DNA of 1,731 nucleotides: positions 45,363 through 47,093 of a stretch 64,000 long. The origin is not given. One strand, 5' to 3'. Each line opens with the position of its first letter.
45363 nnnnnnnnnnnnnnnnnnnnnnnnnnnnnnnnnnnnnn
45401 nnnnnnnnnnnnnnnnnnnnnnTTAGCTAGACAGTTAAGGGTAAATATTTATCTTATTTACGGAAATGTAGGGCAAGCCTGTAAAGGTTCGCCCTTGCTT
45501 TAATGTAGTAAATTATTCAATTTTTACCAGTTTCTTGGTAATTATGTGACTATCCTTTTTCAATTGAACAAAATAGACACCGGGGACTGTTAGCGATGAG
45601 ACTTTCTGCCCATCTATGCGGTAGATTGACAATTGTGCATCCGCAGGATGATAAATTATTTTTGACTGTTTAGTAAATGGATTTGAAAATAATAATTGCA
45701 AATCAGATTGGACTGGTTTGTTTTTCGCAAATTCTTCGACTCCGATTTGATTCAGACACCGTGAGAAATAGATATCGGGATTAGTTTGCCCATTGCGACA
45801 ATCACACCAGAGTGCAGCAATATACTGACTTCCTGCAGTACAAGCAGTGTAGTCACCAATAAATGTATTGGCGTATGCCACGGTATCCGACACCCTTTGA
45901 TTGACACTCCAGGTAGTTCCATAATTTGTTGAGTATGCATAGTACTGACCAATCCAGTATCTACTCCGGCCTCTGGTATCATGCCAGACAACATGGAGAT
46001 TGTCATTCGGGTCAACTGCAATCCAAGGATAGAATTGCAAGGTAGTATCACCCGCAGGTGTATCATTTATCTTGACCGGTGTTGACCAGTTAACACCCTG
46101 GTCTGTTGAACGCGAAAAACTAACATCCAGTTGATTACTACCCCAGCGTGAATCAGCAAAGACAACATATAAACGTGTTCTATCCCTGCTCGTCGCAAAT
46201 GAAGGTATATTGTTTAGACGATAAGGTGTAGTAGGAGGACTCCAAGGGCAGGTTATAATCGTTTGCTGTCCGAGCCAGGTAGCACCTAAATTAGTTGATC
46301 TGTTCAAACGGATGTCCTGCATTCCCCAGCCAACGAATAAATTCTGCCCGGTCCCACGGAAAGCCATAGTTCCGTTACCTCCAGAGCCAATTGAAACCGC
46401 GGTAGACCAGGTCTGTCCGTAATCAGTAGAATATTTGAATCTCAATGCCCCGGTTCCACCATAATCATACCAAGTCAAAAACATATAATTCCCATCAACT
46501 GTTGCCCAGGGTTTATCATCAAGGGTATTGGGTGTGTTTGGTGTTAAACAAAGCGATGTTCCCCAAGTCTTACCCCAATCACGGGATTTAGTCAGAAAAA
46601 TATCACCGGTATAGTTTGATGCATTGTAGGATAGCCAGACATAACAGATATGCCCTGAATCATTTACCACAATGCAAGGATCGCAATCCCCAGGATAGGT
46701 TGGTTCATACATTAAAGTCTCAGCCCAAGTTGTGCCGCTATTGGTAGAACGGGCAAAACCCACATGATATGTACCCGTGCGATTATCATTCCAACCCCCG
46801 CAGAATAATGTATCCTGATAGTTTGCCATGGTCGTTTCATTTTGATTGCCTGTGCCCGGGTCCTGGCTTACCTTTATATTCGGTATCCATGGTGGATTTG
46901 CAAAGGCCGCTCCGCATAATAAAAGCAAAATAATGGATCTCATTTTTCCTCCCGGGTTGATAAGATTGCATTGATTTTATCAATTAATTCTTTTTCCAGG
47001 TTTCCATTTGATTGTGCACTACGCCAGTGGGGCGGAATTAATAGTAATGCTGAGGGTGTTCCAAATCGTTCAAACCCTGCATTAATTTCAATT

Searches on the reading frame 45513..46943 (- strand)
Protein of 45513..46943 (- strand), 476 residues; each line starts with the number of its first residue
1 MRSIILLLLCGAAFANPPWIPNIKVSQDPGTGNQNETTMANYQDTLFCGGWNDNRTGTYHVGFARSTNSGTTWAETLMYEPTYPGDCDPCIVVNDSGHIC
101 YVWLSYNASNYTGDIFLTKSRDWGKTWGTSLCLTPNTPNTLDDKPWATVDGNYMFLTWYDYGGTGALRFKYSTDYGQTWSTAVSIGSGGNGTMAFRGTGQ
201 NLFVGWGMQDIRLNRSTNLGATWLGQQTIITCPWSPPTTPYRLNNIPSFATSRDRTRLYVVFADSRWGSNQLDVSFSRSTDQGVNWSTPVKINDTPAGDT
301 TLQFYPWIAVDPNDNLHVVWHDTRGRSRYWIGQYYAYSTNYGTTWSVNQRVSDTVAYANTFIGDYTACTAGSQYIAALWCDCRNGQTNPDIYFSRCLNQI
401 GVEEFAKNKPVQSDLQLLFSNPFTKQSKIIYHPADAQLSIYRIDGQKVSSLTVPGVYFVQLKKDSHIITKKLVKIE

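Call 19: search_protein_families(library=pfam, proteins=[window:45513-46943:-], max_evalue=0.00001)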
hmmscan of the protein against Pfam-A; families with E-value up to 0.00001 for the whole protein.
window:45513-46943:- (476 aa): 1 family
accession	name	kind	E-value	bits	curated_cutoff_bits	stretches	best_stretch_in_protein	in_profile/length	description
PF13088.12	BNR_2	-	5.7e-08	32.9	31.4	0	261-362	7-112/277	BNR repeat-like domain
